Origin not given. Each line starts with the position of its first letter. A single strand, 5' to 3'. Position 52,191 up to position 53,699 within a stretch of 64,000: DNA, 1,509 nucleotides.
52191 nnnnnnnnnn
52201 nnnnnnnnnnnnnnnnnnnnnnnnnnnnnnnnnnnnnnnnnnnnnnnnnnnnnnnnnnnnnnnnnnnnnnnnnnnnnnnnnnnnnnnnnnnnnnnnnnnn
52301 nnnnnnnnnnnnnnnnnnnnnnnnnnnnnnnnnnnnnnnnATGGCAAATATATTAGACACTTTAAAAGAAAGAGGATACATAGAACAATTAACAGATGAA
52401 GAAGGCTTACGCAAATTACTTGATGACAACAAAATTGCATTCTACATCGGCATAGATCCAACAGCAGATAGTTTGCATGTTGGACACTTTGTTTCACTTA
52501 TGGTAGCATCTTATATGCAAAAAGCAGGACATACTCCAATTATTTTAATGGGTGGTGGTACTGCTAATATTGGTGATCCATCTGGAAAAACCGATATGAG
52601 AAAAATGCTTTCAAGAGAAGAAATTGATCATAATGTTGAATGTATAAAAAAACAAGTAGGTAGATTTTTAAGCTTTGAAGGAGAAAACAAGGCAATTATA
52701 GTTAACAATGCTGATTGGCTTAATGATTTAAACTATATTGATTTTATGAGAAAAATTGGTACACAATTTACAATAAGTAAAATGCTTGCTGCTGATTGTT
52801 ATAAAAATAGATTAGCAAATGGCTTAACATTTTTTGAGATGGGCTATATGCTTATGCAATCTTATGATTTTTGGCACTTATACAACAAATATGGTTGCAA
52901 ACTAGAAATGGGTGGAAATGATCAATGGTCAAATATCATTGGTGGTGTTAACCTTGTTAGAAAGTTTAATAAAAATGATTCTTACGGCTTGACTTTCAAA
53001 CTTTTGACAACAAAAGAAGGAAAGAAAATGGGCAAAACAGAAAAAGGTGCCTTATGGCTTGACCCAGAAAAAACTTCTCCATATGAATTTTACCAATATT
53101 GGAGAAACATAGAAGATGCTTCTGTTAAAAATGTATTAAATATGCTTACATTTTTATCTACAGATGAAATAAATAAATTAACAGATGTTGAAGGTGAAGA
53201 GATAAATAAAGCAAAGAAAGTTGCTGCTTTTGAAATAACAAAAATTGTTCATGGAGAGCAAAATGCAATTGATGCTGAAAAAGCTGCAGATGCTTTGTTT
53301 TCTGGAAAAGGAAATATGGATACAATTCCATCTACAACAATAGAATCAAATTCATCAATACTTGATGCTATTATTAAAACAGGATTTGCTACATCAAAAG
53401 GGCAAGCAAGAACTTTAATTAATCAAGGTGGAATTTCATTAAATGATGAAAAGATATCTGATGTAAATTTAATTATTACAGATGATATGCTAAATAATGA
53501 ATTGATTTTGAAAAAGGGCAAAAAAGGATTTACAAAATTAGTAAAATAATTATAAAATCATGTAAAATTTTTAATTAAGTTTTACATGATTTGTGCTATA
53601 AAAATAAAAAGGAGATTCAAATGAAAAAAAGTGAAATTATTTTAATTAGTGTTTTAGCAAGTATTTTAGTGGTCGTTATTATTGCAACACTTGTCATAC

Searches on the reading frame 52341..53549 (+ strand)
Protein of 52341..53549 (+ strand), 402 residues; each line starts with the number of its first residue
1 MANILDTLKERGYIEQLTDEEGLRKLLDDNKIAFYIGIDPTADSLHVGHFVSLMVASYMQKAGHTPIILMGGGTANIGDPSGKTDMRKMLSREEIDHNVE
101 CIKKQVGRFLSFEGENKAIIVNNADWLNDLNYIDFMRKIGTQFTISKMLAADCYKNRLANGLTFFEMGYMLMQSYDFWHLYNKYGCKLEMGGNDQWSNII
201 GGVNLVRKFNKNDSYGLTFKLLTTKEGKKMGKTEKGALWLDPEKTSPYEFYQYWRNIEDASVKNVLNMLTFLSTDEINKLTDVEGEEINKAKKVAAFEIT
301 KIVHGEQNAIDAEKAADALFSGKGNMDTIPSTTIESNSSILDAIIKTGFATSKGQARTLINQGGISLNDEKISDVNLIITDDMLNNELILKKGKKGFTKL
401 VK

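Call 14: find_encoding_contigs(protein=window:52341-53549:+, flank=3000, max_places=10)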
Protein window:52341-53549:+ (402 aa): 21 contigs read that carry it; 10 places shown.
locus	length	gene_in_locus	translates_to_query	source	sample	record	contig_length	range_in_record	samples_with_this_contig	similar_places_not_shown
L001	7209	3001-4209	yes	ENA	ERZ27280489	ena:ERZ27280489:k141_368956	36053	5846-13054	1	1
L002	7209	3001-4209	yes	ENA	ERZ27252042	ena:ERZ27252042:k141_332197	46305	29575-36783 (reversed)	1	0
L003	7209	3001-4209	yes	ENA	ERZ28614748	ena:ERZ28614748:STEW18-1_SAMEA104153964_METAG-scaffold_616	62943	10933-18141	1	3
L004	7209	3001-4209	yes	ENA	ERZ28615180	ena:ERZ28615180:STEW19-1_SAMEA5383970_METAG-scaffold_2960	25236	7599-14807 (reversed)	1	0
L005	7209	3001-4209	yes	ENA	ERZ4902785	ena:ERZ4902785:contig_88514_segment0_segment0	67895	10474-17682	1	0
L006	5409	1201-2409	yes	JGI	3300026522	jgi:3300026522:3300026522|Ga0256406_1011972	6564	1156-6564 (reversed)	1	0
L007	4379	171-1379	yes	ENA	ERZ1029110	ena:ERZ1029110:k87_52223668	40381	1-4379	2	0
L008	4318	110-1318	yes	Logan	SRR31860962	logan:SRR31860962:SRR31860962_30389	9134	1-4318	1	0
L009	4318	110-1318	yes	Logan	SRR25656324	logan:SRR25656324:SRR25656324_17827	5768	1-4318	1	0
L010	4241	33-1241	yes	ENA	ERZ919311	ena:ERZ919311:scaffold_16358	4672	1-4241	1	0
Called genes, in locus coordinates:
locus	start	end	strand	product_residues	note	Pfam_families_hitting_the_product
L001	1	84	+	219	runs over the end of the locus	PF00834:Ribul_P_3_epim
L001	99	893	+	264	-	PF01177:Asp_Glu_race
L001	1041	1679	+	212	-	PF00730:HhH-GPD, PF14520:HHH_5 (faint), PF00633:HHH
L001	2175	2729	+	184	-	PF01966:HD (weak)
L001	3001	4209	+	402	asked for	PF00579:tRNA-synt_1b, PF22421:SYY_C-terminal, PF01479:S4 (weak)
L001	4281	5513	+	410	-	-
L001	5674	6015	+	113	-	PF06257:VEG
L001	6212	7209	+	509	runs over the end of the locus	PF12673:SipL, PF01476:LysM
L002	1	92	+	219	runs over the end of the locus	PF00834:Ribul_P_3_epim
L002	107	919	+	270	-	PF01177:Asp_Glu_race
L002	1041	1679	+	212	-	PF00730:HhH-GPD, PF14520:HHH_5 (faint), PF00633:HHH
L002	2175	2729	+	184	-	PF01966:HD (weak)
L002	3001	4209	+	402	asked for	PF00579:tRNA-synt_1b, PF22421:SYY_C-terminal, PF01479:S4 (weak)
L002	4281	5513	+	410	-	-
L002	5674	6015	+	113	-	PF06257:VEG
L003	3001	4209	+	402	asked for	PF00579:tRNA-synt_1b, PF22421:SYY_C-terminal, PF01479:S4 (weak)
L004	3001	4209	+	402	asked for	PF00579:tRNA-synt_1b, PF22421:SYY_C-terminal, PF01479:S4 (weak)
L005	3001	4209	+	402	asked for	PF00579:tRNA-synt_1b, PF22421:SYY_C-terminal, PF01479:S4 (weak)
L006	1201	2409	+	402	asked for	PF00579:tRNA-synt_1b, PF22421:SYY_C-terminal, PF01479:S4 (weak)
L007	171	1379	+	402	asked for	PF00579:tRNA-synt_1b, PF22421:SYY_C-terminal, PF01479:S4 (weak)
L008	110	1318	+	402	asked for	PF00579:tRNA-synt_1b, PF22421:SYY_C-terminal, PF01479:S4 (weak)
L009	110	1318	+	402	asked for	PF00579:tRNA-synt_1b, PF22421:SYY_C-terminal, PF01479:S4 (weak)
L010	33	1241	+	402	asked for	PF00579:tRNA-synt_1b, PF22421:SYY_C-terminal, PF01479:S4 (weak)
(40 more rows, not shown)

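Call 15: find_homologous_proteins(query=window:52341-53546:+, max_evalue=1e-30)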
Query window:52341-53546:+ (402 aa): 8000 proteins with E <= 1e-30 among 8000 candidates; the best 120 are listed.
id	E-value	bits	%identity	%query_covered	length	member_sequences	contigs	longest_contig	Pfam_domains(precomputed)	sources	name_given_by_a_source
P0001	1.1e-257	872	96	100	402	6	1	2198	PF22421.2,PF00579.32,PF01479.31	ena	-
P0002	3.9e-214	729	78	100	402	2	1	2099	PF22421.2,PF00579.32,PF01479.31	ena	-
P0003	4.0e-213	726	78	100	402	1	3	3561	PF22421.2,PF00579.32,PF01479.31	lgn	-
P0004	9.3e-209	711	77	100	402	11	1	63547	PF22421.2,PF00579.32,PF01479.31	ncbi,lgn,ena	-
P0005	1.5e-205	701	75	100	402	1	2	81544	PF22421.2,PF00579.32,PF01479.31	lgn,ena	-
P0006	4.1e-205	699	76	100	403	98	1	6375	PF22421.2,PF00579.32,PF01479.31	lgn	-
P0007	2.7e-204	697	77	100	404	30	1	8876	PF22421.2,PF00579.32,PF01479.31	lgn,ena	-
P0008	7.7e-204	695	76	100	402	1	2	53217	PF22421.2,PF00579.32,PF01479.31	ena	-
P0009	2.3e-203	693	76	100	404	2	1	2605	PF22421.2,PF00579.32,PF01479.31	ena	-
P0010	3.5e-203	693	76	100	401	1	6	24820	PF22421.2,PF00579.32,PF01479.31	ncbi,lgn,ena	-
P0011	4.2e-203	693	75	100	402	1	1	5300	PF22421.2,PF00579.32,PF01479.31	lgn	-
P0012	5.1e-203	692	76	100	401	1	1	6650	PF22421.2,PF00579.32,PF01479.31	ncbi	-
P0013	6.8e-203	692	76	100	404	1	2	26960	PF22421.2,PF00579.32,PF01479.31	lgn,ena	-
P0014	1.1e-202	691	74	100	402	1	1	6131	PF22421.2,PF00579.32,PF01479.31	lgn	-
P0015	2.0e-202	690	75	100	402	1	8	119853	PF22421.2,PF00579.32,PF01479.31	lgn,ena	-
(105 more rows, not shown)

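Call 17: find_encoding_contigs(protein=P0004, flank=3000, max_places=3)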
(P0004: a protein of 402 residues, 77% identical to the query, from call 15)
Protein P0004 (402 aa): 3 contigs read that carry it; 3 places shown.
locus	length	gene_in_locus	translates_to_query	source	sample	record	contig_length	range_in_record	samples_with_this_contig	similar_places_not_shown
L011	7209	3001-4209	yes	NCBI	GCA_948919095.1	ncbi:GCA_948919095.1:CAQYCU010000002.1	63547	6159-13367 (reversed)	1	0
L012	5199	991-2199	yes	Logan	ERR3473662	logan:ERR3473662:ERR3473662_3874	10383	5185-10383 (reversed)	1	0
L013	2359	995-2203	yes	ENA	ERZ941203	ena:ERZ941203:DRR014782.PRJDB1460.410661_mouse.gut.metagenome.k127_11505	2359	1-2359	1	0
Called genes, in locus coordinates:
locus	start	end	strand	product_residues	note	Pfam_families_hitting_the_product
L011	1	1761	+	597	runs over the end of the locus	PF13514:AAA_27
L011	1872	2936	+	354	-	PF03462:PCRF, PF00472:RF-1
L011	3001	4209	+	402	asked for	PF00579:tRNA-synt_1b, PF22421:SYY_C-terminal, PF01479:S4 (weak)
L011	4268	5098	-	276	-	PF03734:YkuD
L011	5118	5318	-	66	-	-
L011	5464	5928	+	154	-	PF02535:Zip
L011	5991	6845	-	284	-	PF13930:Endonuclea_NS_2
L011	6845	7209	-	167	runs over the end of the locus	-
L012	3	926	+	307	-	?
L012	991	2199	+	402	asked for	PF00579:tRNA-synt_1b, PF22421:SYY_C-terminal, PF01479:S4 (weak)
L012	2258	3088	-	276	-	PF03734:YkuD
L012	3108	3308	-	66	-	-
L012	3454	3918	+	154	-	PF02535:Zip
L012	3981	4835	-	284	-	PF13930:Endonuclea_NS_2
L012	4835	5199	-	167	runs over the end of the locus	-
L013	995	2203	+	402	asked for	PF00579:tRNA-synt_1b, PF22421:SYY_C-terminal, PF01479:S4 (weak)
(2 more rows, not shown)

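Call 18: find_encoding_contigs(protein=P0005, flank=3000, max_places=3)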
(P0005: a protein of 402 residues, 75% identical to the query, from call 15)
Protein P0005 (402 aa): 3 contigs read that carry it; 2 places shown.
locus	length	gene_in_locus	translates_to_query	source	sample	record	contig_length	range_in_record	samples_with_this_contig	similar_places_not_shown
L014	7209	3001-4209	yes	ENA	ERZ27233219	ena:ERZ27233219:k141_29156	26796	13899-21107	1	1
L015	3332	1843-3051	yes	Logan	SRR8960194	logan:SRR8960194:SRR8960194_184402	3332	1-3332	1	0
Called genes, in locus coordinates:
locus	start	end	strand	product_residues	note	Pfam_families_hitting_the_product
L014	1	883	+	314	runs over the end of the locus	PF17125:Methyltr_RsmF_N, PF22458:RsmF-B_ferredox (weak), PF01728:FtsJ (faint), PF01189:Methyltr_RsmB-F, PF13847:Methyltransf_31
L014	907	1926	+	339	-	PF00196:GerE (faint), PF02796:HTH_7 (faint), PF14493:HTH_40 (faint)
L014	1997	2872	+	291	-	PF01430:HSP33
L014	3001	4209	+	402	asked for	PF00579:tRNA-synt_1b, PF22421:SYY_C-terminal, PF01479:S4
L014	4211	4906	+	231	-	PF21778:DUF6873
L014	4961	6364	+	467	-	PF13519:VWA_2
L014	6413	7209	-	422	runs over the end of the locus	PF03952:Enolase_N, PF00113:Enolase_C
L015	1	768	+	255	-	?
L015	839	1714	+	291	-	PF01430:HSP33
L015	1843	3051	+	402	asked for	PF00579:tRNA-synt_1b, PF22421:SYY_C-terminal, PF01479:S4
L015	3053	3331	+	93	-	?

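Call 19: find_encoding_contigs(protein=P0001, flank=3000, max_places=4)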
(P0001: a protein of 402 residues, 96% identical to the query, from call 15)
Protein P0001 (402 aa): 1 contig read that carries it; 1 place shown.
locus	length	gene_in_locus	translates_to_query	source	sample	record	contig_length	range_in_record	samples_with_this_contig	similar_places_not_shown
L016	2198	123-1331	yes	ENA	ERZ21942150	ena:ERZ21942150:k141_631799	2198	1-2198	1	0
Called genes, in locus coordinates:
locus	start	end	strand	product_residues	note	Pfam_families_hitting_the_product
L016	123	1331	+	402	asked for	PF00579:tRNA-synt_1b, PF22421:SYY_C-terminal, PF01479:S4 (weak)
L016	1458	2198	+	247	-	?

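Call 20: find_encoding_contigs(protein=P0003, flank=3000, max_places=4)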
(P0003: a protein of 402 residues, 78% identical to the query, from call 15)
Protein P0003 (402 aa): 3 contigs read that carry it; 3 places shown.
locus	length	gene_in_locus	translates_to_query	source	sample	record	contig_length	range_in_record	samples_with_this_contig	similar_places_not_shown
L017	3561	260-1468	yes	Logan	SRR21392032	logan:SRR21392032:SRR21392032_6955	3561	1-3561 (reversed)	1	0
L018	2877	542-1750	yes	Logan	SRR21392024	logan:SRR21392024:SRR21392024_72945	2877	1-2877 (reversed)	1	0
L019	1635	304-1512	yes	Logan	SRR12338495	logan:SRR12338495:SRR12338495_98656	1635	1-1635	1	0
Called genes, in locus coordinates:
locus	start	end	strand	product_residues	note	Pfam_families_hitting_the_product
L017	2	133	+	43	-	?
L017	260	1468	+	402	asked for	PF00579:tRNA-synt_1b, PF22421:SYY_C-terminal, PF01479:S4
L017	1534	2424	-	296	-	PF03734:YkuD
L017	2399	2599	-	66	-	-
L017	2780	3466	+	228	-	PF02535:Zip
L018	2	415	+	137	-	?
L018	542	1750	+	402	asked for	PF00579:tRNA-synt_1b, PF22421:SYY_C-terminal, PF01479:S4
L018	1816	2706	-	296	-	PF03734:YkuD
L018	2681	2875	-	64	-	?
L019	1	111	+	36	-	?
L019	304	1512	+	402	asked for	PF00579:tRNA-synt_1b, PF22421:SYY_C-terminal, PF01479:S4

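Call 41: list_cluster_members(proteins=[window:52341-53546:+, window:51515-52066:+])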
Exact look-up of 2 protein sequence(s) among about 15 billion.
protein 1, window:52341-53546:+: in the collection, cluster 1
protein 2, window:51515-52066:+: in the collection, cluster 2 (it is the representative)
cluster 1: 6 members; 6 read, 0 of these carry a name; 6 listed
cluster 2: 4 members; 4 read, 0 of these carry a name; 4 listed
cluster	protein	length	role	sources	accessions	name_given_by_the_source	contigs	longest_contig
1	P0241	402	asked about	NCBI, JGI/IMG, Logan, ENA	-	-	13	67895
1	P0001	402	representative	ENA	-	-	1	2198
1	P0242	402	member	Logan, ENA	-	-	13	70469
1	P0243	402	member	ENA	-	-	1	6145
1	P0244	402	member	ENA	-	-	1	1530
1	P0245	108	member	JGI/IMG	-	-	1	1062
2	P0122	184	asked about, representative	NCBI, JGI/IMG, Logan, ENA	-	-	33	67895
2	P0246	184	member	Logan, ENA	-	-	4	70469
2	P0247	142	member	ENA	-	-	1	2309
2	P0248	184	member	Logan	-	-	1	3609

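Call 42: find_encoding_contigs(protein=P0242, flank=1500, max_places=8)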
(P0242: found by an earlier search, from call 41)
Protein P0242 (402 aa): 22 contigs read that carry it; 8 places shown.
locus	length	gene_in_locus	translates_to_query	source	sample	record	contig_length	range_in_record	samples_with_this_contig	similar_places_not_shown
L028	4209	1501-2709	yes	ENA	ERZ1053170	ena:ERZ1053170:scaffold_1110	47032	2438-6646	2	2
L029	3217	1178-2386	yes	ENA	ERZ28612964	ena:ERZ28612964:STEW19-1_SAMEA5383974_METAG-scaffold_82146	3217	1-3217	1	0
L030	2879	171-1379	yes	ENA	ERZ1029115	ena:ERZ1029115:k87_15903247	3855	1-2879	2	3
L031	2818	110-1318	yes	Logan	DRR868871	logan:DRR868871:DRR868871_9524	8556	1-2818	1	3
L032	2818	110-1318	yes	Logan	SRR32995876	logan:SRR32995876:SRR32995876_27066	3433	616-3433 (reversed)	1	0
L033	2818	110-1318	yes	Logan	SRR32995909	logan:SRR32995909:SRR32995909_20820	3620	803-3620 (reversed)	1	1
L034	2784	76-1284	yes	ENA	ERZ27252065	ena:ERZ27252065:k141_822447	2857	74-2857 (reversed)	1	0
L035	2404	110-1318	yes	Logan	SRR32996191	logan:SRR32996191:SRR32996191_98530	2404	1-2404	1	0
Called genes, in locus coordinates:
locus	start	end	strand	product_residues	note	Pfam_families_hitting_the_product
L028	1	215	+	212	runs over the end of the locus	PF00730:HhH-GPD, PF14520:HHH_5 (faint), PF00633:HHH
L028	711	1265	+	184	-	PF01966:HD (weak)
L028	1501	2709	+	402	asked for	PF00579:tRNA-synt_1b, PF22421:SYY_C-terminal, PF01479:S4 (weak)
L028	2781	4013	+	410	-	-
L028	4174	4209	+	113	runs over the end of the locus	PF06257:VEG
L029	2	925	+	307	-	?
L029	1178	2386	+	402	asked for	PF00579:tRNA-synt_1b, PF22421:SYY_C-terminal, PF01479:S4 (weak)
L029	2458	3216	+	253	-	?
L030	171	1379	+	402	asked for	PF00579:tRNA-synt_1b, PF22421:SYY_C-terminal, PF01479:S4 (weak)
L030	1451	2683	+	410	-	-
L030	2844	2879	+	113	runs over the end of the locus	PF06257:VEG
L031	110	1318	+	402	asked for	PF00579:tRNA-synt_1b, PF22421:SYY_C-terminal, PF01479:S4 (weak)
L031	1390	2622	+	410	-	-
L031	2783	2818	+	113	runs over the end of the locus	PF06257:VEG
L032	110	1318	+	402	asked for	PF00579:tRNA-synt_1b, PF22421:SYY_C-terminal, PF01479:S4 (weak)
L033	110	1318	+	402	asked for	PF00579:tRNA-synt_1b, PF22421:SYY_C-terminal, PF01479:S4 (weak)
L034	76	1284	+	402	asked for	PF00579:tRNA-synt_1b, PF22421:SYY_C-terminal, PF01479:S4 (weak)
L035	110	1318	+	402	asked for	PF00579:tRNA-synt_1b, PF22421:SYY_C-terminal, PF01479:S4 (weak)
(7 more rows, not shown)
